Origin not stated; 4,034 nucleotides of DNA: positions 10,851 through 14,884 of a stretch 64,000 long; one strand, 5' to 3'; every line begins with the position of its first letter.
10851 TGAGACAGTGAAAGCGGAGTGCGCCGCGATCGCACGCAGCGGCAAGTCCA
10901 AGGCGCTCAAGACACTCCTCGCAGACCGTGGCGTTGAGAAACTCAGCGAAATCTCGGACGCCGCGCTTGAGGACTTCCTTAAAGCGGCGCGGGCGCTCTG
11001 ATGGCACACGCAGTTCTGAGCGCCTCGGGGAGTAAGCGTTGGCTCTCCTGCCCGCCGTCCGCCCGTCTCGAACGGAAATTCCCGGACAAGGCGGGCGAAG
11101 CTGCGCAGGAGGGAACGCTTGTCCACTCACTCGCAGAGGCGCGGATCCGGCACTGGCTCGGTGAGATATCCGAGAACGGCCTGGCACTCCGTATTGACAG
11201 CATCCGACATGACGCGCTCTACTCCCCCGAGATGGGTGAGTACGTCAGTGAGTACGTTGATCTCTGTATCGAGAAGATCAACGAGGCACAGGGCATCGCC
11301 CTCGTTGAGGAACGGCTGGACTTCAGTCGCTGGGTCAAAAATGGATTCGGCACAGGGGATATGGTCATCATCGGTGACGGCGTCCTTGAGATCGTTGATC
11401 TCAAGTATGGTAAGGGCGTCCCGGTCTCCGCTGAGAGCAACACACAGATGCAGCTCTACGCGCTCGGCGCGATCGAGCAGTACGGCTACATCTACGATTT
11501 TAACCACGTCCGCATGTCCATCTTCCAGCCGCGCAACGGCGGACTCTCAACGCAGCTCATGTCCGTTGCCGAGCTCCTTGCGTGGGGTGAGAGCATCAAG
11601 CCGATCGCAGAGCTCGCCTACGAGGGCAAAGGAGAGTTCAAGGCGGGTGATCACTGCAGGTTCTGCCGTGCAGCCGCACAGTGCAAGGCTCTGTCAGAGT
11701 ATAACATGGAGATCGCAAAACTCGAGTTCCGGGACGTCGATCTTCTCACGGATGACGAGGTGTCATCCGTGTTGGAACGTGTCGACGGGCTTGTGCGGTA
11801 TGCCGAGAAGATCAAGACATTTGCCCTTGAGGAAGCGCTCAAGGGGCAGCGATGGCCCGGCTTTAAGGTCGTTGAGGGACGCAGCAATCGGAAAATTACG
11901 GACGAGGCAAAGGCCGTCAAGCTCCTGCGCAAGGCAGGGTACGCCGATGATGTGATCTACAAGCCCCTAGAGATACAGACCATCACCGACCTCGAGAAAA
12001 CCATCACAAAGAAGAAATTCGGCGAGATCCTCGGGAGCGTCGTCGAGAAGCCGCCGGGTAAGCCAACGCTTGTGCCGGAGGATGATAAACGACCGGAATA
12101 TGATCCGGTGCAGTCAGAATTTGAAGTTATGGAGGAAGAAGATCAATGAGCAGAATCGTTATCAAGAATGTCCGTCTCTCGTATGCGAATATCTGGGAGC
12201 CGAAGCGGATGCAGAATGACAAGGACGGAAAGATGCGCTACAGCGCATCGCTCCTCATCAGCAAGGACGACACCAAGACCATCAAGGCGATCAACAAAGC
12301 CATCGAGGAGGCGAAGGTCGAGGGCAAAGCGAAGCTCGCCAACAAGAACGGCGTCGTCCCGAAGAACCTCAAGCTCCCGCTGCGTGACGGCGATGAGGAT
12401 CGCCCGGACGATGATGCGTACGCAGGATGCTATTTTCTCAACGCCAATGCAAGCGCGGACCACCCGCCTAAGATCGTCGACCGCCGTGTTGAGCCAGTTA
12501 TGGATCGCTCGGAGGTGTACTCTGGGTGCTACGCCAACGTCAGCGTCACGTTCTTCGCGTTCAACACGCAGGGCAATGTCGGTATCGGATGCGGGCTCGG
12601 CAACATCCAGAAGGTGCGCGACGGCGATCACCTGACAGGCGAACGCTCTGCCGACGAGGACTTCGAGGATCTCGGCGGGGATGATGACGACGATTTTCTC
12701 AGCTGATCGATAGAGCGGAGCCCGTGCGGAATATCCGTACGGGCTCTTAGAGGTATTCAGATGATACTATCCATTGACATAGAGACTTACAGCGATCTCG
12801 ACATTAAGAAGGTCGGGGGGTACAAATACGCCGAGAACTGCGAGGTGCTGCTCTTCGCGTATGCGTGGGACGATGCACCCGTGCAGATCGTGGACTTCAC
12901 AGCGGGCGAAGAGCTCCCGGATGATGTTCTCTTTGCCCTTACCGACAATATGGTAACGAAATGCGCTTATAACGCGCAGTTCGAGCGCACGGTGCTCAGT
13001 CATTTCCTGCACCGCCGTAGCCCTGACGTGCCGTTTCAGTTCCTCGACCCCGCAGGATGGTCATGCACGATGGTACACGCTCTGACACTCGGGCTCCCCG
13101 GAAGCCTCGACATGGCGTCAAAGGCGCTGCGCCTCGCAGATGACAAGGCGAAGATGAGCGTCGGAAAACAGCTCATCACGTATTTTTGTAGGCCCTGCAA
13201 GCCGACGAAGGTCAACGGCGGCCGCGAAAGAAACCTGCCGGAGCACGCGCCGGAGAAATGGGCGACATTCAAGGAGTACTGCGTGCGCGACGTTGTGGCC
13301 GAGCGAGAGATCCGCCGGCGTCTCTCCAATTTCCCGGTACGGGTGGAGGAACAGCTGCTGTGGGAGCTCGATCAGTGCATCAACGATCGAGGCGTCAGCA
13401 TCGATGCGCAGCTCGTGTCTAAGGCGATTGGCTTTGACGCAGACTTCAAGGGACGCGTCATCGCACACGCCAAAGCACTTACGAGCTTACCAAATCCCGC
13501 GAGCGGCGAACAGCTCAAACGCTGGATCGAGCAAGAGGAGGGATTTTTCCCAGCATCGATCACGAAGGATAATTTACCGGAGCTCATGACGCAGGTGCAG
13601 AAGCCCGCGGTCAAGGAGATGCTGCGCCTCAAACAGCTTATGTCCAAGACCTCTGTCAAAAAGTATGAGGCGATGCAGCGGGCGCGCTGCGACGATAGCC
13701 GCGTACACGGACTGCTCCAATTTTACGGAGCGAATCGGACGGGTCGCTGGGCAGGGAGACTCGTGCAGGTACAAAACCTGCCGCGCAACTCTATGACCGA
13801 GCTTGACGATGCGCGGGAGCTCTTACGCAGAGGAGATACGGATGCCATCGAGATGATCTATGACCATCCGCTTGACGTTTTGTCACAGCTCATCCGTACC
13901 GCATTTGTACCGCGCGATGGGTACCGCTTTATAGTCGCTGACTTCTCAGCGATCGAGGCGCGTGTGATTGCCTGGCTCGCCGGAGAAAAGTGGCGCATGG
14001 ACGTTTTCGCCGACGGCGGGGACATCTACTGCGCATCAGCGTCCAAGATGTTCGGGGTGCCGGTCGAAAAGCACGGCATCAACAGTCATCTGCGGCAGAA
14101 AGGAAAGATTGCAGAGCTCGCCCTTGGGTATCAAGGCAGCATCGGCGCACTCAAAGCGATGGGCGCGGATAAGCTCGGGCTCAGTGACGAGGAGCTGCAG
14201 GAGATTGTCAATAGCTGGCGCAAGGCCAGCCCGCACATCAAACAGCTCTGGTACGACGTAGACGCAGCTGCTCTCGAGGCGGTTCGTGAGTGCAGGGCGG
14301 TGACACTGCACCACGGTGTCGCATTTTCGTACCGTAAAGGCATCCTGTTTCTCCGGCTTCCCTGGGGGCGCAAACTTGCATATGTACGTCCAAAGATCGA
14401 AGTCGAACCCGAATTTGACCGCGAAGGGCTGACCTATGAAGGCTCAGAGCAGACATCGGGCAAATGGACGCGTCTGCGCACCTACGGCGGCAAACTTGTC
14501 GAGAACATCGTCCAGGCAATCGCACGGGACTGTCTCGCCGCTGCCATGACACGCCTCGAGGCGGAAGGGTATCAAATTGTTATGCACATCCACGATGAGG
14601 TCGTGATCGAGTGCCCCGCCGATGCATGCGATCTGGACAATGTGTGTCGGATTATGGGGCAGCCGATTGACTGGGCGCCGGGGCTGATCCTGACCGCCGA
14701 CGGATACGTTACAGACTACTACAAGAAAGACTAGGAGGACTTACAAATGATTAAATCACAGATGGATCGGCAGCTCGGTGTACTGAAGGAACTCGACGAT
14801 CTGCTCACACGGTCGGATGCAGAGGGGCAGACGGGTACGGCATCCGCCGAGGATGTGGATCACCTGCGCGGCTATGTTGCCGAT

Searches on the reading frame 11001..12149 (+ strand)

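Call 25: search_protein_families(library=pfam, proteins=[window:11001-12149:+], max_evalue=0.001)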
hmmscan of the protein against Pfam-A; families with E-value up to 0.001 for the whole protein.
window:11001-12149:+ (382 aa): 2 families
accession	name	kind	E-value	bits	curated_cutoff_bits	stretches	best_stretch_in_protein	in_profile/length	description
PF10926.14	DUF2800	-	7.8e-144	479.8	21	1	3-365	1-368/368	Protein of unknown function (DUF2800)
PF12705.13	PDDEXK_1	-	6e-11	43.2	22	1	6-229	2-247/247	PD-(D/E)XK nuclease superfamily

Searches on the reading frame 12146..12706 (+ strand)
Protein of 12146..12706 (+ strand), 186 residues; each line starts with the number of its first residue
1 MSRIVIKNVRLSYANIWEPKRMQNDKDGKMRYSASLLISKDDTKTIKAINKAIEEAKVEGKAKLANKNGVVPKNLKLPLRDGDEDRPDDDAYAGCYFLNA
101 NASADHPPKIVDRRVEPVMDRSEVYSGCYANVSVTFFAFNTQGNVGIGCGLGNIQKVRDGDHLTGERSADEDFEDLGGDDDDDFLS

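Call 25: search_protein_families(library=pfam, proteins=[window:12146-12706:+], max_evalue=0.001)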
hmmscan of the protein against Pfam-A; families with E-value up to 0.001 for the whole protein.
window:12146-12706:+ (186 aa): 1 family
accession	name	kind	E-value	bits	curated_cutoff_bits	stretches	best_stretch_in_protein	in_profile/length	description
PF10991.15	Enc34_ssDNA-bd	-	2.2e-66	223.3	26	1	3-185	2-176/176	Enterobacter phage Enc34, ssDNA-binding protein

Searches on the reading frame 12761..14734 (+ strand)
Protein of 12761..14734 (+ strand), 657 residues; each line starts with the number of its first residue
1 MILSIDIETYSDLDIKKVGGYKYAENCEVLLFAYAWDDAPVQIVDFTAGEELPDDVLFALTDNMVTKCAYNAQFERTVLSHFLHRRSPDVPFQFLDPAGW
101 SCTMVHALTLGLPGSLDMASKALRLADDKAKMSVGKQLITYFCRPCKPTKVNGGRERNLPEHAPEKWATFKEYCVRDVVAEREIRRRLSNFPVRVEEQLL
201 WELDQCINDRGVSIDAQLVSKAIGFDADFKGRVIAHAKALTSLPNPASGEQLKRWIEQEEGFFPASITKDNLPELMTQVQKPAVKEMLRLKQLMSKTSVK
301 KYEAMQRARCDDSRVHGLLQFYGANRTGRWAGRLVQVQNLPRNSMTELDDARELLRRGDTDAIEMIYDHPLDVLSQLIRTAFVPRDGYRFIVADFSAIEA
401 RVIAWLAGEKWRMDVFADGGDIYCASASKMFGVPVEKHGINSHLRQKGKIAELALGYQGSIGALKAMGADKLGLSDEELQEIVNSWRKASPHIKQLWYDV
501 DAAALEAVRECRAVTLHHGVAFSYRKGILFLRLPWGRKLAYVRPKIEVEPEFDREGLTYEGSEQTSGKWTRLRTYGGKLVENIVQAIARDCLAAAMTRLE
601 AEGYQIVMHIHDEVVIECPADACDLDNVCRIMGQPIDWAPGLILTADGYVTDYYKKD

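Call 25: search_protein_families(library=pfam, proteins=[window:12761-14734:+], max_evalue=0.001)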
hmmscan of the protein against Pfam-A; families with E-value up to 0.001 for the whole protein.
window:12761-14734:+ (657 aa): 1 family
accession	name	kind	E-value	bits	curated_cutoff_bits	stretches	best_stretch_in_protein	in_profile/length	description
PF00476.26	DNA_pol_A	-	1.5e-23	83.9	34.3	1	266-502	59-260/381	DNA polymerase family A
